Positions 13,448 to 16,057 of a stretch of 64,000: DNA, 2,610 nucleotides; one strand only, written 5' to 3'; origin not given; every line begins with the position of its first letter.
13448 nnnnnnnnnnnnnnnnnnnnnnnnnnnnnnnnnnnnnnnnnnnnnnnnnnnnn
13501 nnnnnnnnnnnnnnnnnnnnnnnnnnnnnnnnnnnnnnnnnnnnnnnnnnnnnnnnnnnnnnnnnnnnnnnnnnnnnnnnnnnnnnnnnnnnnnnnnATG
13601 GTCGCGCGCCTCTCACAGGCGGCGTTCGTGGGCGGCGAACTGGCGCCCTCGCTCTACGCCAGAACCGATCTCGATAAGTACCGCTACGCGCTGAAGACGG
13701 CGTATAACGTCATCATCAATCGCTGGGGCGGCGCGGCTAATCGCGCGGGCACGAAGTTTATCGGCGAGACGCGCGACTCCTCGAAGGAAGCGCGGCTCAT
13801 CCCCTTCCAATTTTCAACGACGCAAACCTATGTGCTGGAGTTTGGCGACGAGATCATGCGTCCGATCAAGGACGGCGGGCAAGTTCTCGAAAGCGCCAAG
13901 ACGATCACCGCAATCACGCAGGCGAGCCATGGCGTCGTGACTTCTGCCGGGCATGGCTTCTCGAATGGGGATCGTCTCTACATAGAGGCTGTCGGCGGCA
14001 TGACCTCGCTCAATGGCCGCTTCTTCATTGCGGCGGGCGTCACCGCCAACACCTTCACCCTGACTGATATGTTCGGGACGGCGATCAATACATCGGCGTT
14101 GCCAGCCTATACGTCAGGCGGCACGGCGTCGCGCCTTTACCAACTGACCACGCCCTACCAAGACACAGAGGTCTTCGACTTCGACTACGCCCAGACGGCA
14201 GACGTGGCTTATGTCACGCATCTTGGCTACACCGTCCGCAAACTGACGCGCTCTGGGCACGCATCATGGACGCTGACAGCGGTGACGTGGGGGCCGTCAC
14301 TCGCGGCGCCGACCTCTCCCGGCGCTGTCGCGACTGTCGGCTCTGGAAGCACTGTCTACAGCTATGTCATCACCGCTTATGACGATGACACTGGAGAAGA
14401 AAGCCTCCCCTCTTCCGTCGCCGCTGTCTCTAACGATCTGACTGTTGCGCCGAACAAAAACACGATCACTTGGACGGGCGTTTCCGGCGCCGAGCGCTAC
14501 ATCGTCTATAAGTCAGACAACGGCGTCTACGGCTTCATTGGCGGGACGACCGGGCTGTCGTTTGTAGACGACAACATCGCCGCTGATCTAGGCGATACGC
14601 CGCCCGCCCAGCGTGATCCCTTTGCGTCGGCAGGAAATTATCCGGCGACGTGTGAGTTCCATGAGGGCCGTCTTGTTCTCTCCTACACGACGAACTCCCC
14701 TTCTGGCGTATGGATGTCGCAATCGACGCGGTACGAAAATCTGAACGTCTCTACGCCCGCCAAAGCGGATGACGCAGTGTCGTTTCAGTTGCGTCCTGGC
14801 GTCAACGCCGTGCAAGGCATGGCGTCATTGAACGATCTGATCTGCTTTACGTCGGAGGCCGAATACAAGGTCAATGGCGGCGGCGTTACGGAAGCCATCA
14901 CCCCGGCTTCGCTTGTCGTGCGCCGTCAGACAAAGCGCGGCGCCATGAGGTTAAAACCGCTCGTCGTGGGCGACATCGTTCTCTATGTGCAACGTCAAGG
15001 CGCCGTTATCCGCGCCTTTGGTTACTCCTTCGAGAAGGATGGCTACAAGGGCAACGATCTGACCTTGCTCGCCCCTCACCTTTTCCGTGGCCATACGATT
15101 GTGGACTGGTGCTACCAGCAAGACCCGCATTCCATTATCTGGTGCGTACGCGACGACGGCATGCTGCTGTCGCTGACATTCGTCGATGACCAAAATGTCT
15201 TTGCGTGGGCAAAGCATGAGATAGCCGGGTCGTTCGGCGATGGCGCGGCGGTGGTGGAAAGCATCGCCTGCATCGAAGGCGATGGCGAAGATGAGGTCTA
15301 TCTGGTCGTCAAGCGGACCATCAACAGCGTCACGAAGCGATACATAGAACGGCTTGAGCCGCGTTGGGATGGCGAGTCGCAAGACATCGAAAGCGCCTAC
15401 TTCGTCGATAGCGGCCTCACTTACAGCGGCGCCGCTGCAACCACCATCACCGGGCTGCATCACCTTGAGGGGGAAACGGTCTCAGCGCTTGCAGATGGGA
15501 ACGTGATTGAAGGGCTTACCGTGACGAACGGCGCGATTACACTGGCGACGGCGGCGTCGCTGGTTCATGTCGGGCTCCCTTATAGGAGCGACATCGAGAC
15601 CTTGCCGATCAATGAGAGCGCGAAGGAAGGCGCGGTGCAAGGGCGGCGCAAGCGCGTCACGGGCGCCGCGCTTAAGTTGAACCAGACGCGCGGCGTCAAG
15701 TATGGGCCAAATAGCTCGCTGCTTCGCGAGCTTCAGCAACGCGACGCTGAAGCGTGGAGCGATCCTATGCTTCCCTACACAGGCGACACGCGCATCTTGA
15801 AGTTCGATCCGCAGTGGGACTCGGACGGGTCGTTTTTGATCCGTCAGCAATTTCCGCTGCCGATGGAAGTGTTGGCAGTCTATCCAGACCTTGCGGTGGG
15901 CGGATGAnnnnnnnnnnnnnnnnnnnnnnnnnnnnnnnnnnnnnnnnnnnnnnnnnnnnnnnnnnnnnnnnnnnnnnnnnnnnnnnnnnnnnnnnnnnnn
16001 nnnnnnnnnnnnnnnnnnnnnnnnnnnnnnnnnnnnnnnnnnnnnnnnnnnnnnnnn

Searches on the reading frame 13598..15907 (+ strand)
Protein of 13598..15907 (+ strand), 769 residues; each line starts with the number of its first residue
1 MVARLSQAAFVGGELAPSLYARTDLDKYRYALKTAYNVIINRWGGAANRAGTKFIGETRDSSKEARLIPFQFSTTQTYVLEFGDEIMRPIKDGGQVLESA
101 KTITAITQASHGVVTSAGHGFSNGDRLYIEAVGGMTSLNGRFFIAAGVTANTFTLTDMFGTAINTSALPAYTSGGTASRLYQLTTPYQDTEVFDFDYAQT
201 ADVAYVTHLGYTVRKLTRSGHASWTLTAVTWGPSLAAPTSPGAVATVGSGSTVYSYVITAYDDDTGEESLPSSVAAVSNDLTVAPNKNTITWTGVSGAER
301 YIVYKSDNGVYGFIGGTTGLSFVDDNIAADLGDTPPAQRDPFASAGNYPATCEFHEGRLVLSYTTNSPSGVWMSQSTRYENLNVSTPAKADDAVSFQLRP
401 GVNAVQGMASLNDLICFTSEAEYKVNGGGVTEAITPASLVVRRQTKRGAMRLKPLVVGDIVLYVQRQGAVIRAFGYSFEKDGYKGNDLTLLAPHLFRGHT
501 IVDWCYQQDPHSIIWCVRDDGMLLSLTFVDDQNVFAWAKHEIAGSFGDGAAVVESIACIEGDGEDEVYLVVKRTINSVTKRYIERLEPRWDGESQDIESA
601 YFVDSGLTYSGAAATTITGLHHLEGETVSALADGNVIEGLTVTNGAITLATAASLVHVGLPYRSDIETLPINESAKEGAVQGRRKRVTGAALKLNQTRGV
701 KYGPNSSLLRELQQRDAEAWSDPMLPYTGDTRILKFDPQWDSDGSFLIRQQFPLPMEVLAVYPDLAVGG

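Call 37: search_protein_families(library=phrogs, proteins=[window:13598-15907:+], max_evalue=0.00001)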
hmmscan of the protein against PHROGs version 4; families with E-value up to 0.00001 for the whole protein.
window:13598-15907:+ (769 aa): 5 families
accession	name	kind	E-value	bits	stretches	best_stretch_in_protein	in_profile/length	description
phrog_376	-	tail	5.5e-198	660.7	1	2-769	3-711/712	tail protein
phrog_15566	-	tail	1.1e-110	371.8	2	341-616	40-305/552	tail protein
phrog_20269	-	unknown function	1.1e-43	150.6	1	3-230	3-154/374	-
phrog_30010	-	unknown function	3.4e-39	136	1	469-612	189-322/517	-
phrog_584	-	tail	4.8e-10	40.5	1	95-180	15-94/218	major tail protein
